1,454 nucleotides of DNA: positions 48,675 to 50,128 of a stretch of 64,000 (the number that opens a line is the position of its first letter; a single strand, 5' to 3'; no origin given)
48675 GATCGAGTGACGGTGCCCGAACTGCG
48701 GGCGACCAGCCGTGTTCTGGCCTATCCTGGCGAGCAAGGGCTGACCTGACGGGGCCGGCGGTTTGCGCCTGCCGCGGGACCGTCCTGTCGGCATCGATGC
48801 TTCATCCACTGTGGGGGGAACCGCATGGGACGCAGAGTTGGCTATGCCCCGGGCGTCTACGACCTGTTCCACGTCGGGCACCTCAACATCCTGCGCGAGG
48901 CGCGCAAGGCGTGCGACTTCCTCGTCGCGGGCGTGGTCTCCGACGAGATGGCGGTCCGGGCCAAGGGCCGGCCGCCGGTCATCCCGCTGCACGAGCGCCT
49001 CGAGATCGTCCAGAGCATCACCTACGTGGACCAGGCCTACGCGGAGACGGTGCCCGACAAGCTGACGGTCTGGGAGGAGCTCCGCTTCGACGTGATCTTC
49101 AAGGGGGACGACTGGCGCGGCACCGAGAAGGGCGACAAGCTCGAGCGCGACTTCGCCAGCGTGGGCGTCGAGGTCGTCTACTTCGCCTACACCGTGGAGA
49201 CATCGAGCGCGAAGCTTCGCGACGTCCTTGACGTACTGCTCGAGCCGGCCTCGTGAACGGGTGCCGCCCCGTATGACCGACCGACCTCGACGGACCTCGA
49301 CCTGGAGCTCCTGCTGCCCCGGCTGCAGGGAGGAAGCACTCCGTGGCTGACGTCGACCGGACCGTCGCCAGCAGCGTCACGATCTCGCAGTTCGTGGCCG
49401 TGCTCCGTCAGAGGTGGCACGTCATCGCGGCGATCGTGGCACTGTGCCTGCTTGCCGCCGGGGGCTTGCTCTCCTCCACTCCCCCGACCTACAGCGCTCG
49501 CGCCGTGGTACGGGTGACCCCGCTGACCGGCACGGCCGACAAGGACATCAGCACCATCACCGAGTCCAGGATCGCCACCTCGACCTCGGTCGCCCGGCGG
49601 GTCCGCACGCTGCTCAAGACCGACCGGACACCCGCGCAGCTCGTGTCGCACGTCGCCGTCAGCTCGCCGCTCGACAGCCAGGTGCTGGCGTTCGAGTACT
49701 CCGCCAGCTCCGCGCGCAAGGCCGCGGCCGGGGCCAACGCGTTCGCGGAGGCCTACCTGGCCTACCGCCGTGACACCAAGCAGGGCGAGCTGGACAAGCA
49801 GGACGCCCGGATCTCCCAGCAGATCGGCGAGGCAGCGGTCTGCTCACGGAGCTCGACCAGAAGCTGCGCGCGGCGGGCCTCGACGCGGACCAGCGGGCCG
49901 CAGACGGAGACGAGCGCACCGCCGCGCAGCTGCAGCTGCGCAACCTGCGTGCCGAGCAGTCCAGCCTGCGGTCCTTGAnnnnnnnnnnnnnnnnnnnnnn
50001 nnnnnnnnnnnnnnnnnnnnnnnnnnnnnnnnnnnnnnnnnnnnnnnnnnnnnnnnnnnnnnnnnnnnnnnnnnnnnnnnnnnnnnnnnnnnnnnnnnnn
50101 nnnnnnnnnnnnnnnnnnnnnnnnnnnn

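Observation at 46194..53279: Compact glycerol-phosphate/glycopolymer locus with lower GC than the flanks and a Wzz/BY-kinase-like protein lacking a canonical P-loop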

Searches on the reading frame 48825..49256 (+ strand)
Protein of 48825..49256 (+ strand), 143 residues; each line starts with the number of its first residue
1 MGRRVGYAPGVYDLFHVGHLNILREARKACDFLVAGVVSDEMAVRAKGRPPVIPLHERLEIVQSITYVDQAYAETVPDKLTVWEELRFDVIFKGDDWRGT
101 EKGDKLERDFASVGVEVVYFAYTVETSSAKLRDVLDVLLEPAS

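Call 6: search_protein_families(library=pfam, proteins=[window:48825-49256:+], max_evalue=0.01)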
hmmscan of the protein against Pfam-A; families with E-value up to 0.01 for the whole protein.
window:48825-49256:+ (143 aa): 1 family
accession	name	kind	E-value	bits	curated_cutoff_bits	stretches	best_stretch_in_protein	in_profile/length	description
PF01467.32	CTP_transf_like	-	1.1e-14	55.2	21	1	7-118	1-110/133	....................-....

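Call 7: search_protein_families(library=ncbifam, proteins=[window:48825-49256:+], max_evalue=0.01)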
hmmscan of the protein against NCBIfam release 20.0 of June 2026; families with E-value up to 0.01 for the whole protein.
window:48825-49256:+ (143 aa): 8 families
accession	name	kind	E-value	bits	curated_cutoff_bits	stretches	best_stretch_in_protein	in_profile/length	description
TIGR02199.1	rfaE_dom_II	equivalog_domain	3.4e-19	69.1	181.5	1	2-131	10-138/144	D-glycero-beta-D-manno-heptose 1-phosphate adenylyltransferase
TIGR00125.1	cyt_tran_rel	domain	6.9e-18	64.6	27.7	1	5-70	1-64/65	adenylyltransferase/cytidyltransferase family protein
TIGR01518.1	g3p_cytidyltrns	equivalog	1.4e-16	60.7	165.4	1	10-133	5-123/125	glycerol-3-phosphate cytidylyltransferase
NF008454.0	PRK11316.1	equivalog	1e-12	47.4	521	1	2-104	339-442/475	bifunctional D-glycero-beta-D-manno-heptose-7-phosphate kinase/D-glycero-beta-D-manno-heptose 1-phosphate adenylyltransferase HldE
NF001985.0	PRK00777.1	subfamily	1.6e-07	31.5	104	1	10-67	11-67/157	pantetheine-phosphate adenylyltransferase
NF041124.1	CoaD_Thcocales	equivalog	0.00019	21.4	290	1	9-63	10-64/156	phosphopantetheine adenylyltransferase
NF002250.0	PRK01170.1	subfamily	0.00054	19.5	489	1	10-62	7-57/322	bifunctional pantetheine-phosphate adenylyltransferase/NTP phosphatase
TIGR01510.1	coaD_prev_kdtB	equivalog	0.0016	18.5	103.3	1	9-66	5-56/155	pantetheine-phosphate adenylyltransferase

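Call 36: search_solved_structures(query=window:48825-49256:+, max_evalue=0.001, show_alignments=2)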
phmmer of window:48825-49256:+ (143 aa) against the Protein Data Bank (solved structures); distinct sequences matched with E-value up to 0.001: 12.
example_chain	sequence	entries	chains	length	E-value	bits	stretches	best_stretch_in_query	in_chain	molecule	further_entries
3elb_A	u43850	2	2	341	2.9e-21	79.3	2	7-96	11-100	Ethanolamine-phosphate cytidylyltransferase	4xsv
2b7l_A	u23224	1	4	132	1.2e-10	44.8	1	9-133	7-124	glycerol-3-phosphate cytidylyltransferase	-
3glv_A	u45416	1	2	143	1.6e-10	44.5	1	8-118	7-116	Lipopolysaccharide core biosynthesis protein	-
1coz_A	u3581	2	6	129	2e-10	44.2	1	9-134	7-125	PROTEIN (GLYCEROL-3-PHOSPHATE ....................) | glycerol-3-phosphate cytidylyltransferase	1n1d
3hl4_A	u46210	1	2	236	5.3e-08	36.3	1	7-94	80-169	Choline-phosphate cytidylyltransferase A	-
4mvc_A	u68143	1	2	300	8.6e-08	35.6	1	7-93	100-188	Choline-phosphate cytidylyltransferase A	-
4mvd_B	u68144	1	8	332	9.1e-08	35.6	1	7-93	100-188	Choline-phosphate cytidylyltransferase A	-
9hsm_A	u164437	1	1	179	2.5e-07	34.2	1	5-73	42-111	choline-phosphate cytidylyltransferase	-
9hsg_A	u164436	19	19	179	2.5e-07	34.2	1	5-73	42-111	choline-phosphate cytidylyltransferase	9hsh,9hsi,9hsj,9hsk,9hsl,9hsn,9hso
4zcp_A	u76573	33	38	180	2.5e-07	34.1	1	5-73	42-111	Cholinephosphate cytidylyltransferase | Choline-phosphate cytidylyltransferase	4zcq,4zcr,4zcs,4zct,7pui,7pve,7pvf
5x3d_A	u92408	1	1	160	5.4e-07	33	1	3-132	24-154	Phosphoenolpyruvate phosphomutase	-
5x9q_A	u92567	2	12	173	2.5e-05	27.6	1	5-97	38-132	Putative cytidylyltransferase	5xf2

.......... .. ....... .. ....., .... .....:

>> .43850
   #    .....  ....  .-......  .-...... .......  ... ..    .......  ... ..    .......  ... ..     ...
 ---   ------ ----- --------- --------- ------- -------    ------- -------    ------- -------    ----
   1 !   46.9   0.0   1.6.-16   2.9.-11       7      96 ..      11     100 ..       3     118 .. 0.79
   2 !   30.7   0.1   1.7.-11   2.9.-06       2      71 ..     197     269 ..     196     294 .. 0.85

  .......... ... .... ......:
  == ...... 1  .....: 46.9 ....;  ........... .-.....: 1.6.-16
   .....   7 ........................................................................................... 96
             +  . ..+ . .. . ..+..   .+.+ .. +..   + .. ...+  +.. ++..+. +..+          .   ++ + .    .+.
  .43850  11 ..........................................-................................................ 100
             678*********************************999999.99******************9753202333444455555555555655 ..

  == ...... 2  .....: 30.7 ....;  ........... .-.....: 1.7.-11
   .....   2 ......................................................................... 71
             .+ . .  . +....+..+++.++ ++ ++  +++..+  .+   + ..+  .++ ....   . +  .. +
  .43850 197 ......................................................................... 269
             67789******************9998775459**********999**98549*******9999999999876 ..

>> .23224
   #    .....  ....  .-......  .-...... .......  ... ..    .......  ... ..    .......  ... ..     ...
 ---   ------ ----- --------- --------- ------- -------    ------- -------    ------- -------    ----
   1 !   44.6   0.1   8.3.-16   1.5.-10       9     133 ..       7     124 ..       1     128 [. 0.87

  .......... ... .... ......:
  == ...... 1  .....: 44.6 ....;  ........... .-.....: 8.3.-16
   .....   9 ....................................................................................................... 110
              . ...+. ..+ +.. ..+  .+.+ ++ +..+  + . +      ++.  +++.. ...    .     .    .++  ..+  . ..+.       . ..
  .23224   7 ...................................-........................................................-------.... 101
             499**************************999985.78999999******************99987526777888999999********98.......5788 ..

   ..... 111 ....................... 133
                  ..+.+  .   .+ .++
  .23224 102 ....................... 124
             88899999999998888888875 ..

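Call 91: search_solved_structures(query=A3, max_evalue=0.001, show_alignments=3)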
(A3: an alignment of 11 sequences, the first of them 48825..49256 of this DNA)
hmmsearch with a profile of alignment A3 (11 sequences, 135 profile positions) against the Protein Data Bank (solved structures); distinct sequences matched with E-value up to 0.001: 12.
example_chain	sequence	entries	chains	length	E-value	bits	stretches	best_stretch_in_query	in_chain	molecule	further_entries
3elb_A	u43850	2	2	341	1.1e-30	109.2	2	5-104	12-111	Ethanolamine-phosphate cytidylyltransferase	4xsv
1coz_A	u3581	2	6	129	3.8e-17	65.4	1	6-132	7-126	PROTEIN (GLYCEROL-3-PHOSPHATE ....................) | glycerol-3-phosphate cytidylyltransferase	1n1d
2b7l_A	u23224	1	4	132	2.6e-16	62.7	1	6-132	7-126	glycerol-3-phosphate cytidylyltransferase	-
3glv_A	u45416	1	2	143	1.1e-14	57.5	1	5-117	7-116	Lipopolysaccharide core biosynthesis protein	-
5x3d_A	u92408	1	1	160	1.1e-12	51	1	4-132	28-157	Phosphoenolpyruvate phosphomutase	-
3hl4_A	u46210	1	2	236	3.8e-12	49.2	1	4-73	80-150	Choline-phosphate cytidylyltransferase A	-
9hsg_A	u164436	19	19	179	3.9e-12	49.2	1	2-70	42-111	choline-phosphate cytidylyltransferase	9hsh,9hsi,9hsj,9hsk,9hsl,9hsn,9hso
9hsm_A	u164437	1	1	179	3.9e-12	49.2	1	2-70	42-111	choline-phosphate cytidylyltransferase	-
4zcp_A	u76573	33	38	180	3.9e-12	49.2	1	2-70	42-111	Cholinephosphate cytidylyltransferase | Choline-phosphate cytidylyltransferase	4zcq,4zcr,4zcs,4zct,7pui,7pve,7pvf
4mvc_A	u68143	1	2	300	5.9e-12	48.6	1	4-72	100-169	Choline-phosphate cytidylyltransferase A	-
4mvd_B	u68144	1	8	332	8.5e-12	48.1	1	4-72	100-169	Choline-phosphate cytidylyltransferase A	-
5x9q_A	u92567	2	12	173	4.2e-10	42.6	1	2-95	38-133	Putative cytidylyltransferase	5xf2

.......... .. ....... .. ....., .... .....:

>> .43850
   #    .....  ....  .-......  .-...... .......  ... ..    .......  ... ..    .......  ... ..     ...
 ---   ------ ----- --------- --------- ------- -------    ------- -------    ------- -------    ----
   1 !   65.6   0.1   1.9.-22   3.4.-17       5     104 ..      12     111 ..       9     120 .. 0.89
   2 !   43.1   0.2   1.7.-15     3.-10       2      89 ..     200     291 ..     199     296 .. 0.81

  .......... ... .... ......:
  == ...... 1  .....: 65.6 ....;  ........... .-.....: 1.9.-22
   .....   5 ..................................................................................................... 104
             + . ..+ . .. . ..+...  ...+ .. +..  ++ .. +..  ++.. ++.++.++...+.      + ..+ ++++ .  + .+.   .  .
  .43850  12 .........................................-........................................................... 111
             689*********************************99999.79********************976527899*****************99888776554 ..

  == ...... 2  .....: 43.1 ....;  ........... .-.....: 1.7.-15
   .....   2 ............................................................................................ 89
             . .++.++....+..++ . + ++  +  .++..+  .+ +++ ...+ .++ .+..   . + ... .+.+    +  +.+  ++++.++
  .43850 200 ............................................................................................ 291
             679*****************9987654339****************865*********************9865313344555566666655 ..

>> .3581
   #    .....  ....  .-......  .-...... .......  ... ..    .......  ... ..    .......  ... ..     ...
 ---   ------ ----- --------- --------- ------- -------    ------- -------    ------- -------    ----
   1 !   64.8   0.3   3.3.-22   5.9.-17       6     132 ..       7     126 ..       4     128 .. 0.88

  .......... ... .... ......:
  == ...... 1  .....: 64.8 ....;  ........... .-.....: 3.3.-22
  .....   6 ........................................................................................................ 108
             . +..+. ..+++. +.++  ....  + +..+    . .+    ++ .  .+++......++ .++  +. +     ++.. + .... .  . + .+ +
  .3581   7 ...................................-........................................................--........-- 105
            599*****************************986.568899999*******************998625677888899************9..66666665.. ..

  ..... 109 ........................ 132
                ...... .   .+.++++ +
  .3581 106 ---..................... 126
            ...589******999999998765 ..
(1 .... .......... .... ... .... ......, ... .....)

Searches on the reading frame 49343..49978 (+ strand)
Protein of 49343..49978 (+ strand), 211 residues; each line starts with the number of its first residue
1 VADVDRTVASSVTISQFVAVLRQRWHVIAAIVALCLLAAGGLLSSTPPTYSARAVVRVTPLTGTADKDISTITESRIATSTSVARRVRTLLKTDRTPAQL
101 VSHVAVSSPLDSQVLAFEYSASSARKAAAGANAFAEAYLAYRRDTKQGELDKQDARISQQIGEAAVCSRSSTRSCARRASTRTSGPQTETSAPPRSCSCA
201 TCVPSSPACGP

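Call 6: search_protein_families(library=pfam, proteins=[window:49343-49978:+], max_evalue=0.01)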
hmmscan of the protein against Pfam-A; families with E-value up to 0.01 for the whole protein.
window:49343-49978:+ (211 aa): 1 family
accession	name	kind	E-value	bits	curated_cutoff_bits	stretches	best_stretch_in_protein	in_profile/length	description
PF02706.20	Wzz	-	2.4e-08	34.6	25.5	1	13-102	4-89/91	Chain length determinant protein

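Call 7: search_protein_families(library=ncbifam, proteins=[window:49343-49978:+], max_evalue=0.01)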
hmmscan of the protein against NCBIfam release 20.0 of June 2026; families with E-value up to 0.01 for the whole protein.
window:49343-49978:+ (211 aa): 3 families
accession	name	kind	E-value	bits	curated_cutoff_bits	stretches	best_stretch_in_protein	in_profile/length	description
TIGR01005.1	eps_transp_fam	subfamily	0.00036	18.9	411.7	1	12-89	4-80/754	exopolysaccharide transport protein family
TIGR01006.1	polys_exp_MPA1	subfamily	0.00042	19.8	296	1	75-136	81-142/226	CspC family polysaccharide chain length determinant protein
TIGR03017.1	EpsF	equivalog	0.00071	18.4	422.75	1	100-146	119-165/444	chain length determinant protein EpsF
